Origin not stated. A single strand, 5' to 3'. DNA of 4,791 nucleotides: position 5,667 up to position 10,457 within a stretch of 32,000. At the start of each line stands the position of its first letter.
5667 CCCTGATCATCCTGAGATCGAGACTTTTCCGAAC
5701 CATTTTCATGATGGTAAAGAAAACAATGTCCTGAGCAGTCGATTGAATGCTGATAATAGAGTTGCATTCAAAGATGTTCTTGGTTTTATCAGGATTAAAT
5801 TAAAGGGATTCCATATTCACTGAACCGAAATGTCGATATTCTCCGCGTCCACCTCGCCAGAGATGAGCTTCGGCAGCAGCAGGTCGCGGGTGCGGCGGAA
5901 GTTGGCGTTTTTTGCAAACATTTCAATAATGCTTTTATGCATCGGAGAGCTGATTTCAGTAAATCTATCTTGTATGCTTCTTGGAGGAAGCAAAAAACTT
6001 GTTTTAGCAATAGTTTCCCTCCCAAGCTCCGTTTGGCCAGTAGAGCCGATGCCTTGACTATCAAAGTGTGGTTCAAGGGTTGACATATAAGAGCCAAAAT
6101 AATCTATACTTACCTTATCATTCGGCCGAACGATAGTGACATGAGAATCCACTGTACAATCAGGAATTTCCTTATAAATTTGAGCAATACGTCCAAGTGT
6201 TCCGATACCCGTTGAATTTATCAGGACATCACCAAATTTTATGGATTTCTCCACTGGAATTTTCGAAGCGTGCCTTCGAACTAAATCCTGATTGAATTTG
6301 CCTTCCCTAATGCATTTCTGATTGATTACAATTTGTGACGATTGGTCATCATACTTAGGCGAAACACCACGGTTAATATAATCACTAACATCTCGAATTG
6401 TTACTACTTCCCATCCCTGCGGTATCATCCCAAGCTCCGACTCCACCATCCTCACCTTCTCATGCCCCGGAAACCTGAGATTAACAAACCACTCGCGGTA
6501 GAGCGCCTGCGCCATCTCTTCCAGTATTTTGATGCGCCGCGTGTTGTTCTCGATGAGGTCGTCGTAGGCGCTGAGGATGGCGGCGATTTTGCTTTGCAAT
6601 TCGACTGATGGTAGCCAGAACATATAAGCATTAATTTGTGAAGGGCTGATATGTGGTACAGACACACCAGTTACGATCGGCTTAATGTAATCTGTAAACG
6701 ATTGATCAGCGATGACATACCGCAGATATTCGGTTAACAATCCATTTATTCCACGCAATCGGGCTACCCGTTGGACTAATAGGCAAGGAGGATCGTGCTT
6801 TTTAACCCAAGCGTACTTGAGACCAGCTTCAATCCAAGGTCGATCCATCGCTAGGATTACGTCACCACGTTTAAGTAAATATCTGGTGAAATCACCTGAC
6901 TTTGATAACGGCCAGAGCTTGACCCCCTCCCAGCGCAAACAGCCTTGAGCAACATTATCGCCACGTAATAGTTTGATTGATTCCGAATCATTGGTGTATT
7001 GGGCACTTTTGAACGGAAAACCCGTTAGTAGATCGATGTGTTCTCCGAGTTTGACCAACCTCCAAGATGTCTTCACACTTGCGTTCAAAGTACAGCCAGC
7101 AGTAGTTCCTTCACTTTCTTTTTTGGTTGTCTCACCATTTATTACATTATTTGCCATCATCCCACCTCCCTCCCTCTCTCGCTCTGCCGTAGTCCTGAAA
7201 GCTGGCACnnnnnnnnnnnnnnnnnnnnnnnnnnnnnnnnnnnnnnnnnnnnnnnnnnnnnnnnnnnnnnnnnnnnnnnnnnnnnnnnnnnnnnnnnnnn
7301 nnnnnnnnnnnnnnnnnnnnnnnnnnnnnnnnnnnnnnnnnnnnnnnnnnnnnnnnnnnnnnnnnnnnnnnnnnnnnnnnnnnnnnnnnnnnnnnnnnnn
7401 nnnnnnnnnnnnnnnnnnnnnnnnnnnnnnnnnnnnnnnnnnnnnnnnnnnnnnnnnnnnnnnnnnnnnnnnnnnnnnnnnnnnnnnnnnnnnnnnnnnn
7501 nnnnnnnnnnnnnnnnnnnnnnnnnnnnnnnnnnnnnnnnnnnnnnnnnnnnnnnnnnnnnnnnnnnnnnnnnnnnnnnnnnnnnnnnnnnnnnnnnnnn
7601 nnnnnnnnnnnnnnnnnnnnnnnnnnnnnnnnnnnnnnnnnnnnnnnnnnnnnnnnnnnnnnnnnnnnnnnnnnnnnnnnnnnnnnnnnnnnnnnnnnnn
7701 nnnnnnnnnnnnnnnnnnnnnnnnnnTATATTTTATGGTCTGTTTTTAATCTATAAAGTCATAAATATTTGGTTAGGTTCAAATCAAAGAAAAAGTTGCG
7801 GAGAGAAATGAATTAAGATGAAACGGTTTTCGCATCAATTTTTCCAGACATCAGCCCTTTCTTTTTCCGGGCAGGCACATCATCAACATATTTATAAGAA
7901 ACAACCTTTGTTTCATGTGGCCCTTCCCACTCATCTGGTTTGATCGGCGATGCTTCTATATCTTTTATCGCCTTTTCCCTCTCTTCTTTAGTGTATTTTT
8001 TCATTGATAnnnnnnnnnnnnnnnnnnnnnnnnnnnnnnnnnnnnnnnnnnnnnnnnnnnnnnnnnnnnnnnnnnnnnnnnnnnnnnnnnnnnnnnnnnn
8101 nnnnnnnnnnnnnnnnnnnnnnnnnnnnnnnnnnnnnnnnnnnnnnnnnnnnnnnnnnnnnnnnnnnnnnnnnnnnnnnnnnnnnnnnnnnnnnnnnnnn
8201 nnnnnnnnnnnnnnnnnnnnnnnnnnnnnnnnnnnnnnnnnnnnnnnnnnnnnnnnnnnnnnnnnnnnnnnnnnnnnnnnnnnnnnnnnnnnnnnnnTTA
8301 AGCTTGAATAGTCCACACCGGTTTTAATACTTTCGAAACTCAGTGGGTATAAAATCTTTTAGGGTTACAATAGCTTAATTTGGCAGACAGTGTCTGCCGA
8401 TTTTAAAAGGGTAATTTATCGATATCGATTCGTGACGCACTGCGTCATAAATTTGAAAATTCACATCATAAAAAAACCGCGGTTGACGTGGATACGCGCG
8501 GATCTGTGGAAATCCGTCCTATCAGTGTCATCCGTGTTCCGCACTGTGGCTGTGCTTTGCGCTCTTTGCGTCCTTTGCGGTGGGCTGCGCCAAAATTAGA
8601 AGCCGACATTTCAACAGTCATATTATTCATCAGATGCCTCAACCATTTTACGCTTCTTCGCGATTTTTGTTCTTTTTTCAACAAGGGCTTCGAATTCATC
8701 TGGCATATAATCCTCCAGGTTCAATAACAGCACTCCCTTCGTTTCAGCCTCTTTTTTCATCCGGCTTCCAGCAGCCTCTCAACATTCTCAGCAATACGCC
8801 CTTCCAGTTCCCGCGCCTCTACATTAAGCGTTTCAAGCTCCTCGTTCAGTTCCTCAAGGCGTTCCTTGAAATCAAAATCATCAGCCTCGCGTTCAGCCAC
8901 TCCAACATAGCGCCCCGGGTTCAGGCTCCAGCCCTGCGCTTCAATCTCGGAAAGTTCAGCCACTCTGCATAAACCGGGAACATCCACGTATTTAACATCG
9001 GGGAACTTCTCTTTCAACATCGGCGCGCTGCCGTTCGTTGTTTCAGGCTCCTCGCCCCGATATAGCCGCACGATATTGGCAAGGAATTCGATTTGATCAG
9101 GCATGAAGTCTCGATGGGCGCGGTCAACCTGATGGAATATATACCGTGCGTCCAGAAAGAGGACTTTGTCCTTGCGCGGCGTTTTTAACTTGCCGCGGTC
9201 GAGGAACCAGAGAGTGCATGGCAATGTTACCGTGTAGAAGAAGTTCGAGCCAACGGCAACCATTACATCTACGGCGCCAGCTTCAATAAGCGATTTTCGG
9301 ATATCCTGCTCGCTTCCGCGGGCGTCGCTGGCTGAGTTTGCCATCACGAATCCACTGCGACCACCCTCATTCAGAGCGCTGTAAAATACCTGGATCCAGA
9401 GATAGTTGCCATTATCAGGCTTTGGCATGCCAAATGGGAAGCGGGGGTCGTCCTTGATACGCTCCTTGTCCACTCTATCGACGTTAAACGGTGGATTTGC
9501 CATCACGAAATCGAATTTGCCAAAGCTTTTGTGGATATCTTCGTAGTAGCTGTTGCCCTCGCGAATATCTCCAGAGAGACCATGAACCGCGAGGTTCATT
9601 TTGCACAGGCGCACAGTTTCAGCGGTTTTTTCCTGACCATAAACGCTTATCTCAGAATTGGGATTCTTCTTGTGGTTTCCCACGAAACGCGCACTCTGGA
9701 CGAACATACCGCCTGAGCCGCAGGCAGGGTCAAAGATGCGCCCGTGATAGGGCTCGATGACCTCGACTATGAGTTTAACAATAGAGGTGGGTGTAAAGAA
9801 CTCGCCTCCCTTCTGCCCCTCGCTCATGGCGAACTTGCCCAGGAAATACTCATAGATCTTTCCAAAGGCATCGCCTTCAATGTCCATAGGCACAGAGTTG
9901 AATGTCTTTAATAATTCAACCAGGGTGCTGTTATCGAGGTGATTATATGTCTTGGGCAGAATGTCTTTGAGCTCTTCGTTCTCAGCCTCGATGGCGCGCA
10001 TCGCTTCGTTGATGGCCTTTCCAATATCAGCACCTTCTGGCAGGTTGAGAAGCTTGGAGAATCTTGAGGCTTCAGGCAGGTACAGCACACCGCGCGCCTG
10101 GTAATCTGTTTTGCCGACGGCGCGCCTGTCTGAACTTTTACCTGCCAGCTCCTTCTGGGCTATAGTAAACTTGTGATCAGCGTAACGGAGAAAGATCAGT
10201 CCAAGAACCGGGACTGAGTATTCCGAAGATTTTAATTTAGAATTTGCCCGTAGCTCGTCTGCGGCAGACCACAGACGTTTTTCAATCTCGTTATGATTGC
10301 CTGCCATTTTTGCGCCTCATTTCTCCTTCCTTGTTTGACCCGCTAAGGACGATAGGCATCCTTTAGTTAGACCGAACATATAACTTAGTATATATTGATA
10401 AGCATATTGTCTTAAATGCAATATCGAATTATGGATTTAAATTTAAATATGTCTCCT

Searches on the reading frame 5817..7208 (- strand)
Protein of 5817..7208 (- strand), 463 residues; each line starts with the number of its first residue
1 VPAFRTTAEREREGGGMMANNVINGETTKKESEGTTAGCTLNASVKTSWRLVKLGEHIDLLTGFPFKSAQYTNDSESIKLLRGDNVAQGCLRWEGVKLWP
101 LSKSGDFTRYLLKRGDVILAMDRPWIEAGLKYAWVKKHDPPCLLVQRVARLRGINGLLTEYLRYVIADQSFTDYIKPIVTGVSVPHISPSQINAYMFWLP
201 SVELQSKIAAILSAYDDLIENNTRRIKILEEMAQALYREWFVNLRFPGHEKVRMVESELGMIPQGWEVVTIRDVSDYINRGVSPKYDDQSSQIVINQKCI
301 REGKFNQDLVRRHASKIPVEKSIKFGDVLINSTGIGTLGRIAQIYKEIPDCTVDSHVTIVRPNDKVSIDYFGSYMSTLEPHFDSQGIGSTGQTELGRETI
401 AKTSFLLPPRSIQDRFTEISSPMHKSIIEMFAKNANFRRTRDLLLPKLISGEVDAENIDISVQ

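Call 44: search_protein_families(library=pfam, proteins=[window:5817-7208:-], max_evalue=0.001)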
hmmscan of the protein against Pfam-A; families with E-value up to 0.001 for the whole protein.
window:5817-7208:- (463 aa): 1 family
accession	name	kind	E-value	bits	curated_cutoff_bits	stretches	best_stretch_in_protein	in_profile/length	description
PF01420.25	Methylase_S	-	8.3e-15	55.8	22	2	106-230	51-167/168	Type I restriction modification DNA specificity domain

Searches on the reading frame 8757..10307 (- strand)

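Call 44: search_protein_families(library=pfam, proteins=[window:8757-10307:-], max_evalue=0.001)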
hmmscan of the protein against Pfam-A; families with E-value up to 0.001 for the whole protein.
window:8757-10307:- (516 aa): 5 families
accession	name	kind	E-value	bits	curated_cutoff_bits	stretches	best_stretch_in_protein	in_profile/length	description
PF02384.22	N6_Mtase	-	4.4e-84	282.9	20.4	1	145-474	3-309/311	N-6 DNA Methylase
PF12161.14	HsdM_N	-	6.3e-22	79.1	24.5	1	8-136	1-135/135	HsdM N-terminal domain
PF01170.24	UPF0020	-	3.6e-07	30.5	22.3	1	190-275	31-132/197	RMKL-like, methyltransferase domain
PF05175.20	MTS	-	2.3e-06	27.8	23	1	178-282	21-116/170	Methyltransferase small domain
PF07669.17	Eco57I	-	0.00021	21.9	25.3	1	258-352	68-165/171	Eco57I restriction-modification methylase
